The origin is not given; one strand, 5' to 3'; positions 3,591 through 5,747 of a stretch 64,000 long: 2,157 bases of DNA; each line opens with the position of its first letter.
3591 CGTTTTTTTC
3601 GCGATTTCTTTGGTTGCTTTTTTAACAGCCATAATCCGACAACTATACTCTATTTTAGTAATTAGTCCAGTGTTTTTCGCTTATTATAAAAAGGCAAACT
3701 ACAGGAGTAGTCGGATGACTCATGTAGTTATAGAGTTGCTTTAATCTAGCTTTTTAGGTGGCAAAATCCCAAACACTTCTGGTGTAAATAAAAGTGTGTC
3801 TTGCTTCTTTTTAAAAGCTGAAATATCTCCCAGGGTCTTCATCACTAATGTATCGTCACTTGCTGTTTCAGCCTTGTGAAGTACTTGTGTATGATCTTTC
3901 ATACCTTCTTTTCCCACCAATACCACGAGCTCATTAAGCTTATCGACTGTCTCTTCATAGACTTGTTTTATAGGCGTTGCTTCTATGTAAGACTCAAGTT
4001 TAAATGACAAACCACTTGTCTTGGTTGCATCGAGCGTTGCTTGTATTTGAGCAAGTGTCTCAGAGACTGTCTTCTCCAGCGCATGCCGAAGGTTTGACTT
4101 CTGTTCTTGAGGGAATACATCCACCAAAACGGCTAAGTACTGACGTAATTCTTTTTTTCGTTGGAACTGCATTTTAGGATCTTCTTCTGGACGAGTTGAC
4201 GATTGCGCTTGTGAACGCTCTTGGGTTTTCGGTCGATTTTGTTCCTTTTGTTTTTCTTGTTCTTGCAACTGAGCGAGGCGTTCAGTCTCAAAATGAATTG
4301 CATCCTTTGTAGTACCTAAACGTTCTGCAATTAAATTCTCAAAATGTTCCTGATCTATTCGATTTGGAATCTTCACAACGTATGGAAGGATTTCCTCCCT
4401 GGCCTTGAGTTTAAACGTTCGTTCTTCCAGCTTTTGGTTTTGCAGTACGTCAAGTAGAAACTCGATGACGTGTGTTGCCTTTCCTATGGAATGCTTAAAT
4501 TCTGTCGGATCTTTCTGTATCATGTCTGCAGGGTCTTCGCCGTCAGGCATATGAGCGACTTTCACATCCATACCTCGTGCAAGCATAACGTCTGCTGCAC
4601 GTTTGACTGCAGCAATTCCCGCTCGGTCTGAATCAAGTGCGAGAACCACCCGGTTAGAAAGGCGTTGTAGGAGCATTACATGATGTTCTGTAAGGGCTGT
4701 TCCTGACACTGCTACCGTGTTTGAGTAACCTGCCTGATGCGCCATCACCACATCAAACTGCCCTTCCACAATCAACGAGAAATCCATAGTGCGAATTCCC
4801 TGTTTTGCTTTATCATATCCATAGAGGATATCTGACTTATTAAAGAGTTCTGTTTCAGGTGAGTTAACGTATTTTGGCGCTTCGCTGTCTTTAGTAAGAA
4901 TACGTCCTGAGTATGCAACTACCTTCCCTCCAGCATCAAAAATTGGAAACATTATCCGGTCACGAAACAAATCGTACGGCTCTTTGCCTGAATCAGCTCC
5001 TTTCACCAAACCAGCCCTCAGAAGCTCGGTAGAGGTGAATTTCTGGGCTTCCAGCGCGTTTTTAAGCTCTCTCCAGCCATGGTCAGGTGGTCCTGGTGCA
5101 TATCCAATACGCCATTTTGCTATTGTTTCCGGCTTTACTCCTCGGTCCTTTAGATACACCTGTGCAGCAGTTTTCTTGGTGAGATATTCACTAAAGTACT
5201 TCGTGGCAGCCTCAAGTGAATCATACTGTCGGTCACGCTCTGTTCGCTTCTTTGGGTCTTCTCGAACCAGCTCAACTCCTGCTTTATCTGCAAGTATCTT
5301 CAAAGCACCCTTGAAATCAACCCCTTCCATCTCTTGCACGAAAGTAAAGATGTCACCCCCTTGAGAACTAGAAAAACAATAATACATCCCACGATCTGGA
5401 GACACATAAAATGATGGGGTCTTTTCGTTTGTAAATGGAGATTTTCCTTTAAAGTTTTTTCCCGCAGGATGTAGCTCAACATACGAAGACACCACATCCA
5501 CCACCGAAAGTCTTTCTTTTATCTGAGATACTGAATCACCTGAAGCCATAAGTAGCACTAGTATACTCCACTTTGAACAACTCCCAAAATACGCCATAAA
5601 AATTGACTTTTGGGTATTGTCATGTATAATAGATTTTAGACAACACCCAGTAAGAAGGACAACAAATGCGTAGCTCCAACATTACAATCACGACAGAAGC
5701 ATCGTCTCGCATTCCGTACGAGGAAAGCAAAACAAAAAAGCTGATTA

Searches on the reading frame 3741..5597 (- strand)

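Call 60: search_protein_families(library=pfam, proteins=[window:3741-5597:-], max_evalue=0.00001)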
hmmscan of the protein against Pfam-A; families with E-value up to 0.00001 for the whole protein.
window:3741-5597:- (618 aa): 6 families
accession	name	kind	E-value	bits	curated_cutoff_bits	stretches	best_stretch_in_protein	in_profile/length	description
PF08275.17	DNAG_N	-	2.8e-39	134.6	26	1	134-265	1-128/128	DNA primase catalytic core, N-terminal domain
PF01807.25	Zn_ribbon_DnaG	-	5.9e-28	97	24.9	1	21-113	4-96/98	CHC2 zinc finger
PF13155.12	Toprim_2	-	6.2e-20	71.8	22.1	1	276-359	2-87/88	Toprim-like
PF13662.12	Toprim_4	-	3.3e-17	62.9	25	1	275-348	4-84/85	Toprim domain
PF01751.28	Toprim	-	7.5e-11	42.5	23.1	1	275-345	3-91/96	Toprim domain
PF13362.12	Toprim_3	-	8.7e-08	33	27.2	1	275-362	3-91/95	Toprim domain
